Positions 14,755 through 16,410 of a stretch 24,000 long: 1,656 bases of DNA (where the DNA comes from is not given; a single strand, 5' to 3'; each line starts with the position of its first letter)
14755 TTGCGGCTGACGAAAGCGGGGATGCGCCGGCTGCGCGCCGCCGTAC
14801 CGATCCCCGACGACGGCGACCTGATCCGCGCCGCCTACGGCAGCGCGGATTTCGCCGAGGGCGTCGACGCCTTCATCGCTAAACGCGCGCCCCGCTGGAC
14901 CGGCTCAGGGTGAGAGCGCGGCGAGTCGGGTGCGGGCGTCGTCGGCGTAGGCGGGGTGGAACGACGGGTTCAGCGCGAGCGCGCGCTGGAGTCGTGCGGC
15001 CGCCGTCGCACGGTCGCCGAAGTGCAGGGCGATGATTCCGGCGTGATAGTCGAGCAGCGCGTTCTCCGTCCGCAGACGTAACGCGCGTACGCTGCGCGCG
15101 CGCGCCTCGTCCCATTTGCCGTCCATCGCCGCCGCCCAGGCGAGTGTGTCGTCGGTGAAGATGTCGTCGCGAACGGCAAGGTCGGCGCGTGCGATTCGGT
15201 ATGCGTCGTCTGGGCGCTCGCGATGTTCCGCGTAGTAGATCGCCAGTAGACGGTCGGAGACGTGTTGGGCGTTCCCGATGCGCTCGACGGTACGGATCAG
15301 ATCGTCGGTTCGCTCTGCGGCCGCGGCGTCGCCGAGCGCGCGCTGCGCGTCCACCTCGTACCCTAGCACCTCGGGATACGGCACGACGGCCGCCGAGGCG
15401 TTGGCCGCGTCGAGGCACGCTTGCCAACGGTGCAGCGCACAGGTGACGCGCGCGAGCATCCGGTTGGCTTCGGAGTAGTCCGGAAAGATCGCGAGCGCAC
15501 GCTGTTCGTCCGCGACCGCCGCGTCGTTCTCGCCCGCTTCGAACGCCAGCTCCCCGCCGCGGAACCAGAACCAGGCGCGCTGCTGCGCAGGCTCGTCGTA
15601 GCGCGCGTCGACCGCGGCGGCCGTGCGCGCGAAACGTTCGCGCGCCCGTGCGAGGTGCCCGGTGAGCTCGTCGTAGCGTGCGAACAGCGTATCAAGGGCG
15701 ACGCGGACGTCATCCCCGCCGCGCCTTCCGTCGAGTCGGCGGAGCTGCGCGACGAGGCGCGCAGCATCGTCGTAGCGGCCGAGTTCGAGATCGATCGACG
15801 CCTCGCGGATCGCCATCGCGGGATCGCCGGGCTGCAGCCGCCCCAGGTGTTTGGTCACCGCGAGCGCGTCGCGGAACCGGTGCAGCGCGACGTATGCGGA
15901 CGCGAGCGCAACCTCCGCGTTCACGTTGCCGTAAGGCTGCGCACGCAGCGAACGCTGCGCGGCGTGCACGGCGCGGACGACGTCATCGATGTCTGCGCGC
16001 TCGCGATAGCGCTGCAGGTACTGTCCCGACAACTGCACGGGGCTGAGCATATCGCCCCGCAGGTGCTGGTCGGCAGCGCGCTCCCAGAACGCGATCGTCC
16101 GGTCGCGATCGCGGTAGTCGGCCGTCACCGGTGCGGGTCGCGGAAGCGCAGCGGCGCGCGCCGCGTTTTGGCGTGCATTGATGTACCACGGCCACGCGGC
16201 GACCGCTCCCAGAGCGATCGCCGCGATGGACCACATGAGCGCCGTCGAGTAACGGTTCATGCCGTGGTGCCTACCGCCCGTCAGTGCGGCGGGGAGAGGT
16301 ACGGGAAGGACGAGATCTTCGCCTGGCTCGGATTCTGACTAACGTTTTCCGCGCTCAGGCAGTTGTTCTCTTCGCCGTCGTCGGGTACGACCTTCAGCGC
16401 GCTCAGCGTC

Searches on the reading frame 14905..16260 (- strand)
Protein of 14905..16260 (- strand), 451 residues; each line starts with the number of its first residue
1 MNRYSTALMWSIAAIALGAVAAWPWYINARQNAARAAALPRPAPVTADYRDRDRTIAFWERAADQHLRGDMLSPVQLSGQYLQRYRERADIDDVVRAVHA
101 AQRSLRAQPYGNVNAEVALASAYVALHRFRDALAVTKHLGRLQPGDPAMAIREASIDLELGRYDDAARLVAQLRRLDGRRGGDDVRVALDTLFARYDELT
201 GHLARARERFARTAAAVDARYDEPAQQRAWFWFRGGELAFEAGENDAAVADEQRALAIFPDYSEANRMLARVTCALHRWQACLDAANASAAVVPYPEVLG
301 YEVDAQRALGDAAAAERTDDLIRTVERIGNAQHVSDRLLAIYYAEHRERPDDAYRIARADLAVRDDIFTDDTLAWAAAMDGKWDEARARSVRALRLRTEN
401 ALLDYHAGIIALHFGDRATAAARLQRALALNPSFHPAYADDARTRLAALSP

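Call 3: search_protein_families(library=pfam, proteins=[window:14905-16260:-], max_evalue=0.01)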
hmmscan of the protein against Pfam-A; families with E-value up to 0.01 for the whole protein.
window:14905-16260:- (451 aa): 4 families
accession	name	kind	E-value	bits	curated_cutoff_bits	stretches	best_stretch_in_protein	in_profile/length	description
PF14559.12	TPR_19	-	1.7e-05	25.5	25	0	94-150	7-62/68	Tetratricopeptide repeat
PF07719.23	TPR_2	-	9.9e-05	22.6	27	0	405-433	5-33/34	Tetratricopeptide repeat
PF13414.12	TPR_11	-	0.00025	21.1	26.8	0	237-266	2-31/42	TPR repeat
PF09613.16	HrpB1_HrpK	-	0.0079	16.3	29.3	0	117-174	15-72/126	Bacterial type III secretion protein (HrpB1_HrpK)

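Call 5: search_protein_families(library=ncbifam, proteins=[window:14905-16260:-], max_evalue=0.01)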
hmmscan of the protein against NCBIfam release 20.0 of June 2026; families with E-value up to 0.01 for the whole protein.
window:14905-16260:- (451 aa): 5 families
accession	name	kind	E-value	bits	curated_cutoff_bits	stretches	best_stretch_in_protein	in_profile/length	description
TIGR02917.1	PEP_TPR_lipo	equivalog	9.5e-07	27.1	312.2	1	379-443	443-507/899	XrtA/PEP-CTERM system TPR-repeat protein PrsT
NF033762.1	social_mot_Tgl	equivalog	1.6e-05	24.4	225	0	244-286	81-123/252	social motility TPR repeat lipoprotein Tgl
TIGR02552.1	LcrH_SycD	equivalog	2.6e-05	23.9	104.8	0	373-432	58-117/136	SycD/LcrH family type III secretion system chaperone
NF040959.1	MamA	equivalog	0.00057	19.4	200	0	369-437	107-175/204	magnetosome protein MamA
TIGR02521.1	type_IV_pilW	equivalog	0.0017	18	154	0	215-318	125-225/234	type IV pilus biogenesis/stability protein PilW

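Call 75: search_protein_families(library=pfam, proteins=[window:14905-16260:-], max_evalue=10)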
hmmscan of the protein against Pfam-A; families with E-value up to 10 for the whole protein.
window:14905-16260:- (451 aa): 10 families
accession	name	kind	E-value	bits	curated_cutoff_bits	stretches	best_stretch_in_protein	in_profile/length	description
PF14559.12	TPR_19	-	1.7e-05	25.5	25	4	94-150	7-62/68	Tetratricopeptide repeat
PF07719.23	TPR_2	-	9.9e-05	22.6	27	1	405-433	5-33/34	Tetratricopeptide repeat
PF13414.12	TPR_11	-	0.00025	21.1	26.8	2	237-266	2-31/42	TPR repeat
PF09613.16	HrpB1_HrpK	-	0.0079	16.3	29.3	1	117-174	15-72/126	Bacterial type III secretion protein (HrpB1_HrpK)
PF13431.12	TPR_17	-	0.011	16.4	24.4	1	253-282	3-32/34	Tetratricopeptide repeat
PF00515.34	TPR_1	-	0.053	13.8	27.8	0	233-262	5-34/34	Tetratricopeptide repeat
PF19372.4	DUF5947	-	0.078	13.1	25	1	124-197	98-174/177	Family of unknown function (DUF5947)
PF13428.12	TPR_14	-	0.21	12.9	23.5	3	115-154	3-42/44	Tetratricopeptide repeat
PF24575.1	TPR_Slam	-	0.99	10.3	35.2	1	399-442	45-88/104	Surface lipoprotein assembly modifier, N-terminal TPR repeats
PF18029.7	Glyoxalase_6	-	9.3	7.4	23.6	1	281-318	2-39/106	Glyoxalase-like domain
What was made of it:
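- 14905..16260 (-): Membrane-anchored TPR protein (451 aa). TPR_19 and TPR_2 hits (calls 3, 75).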
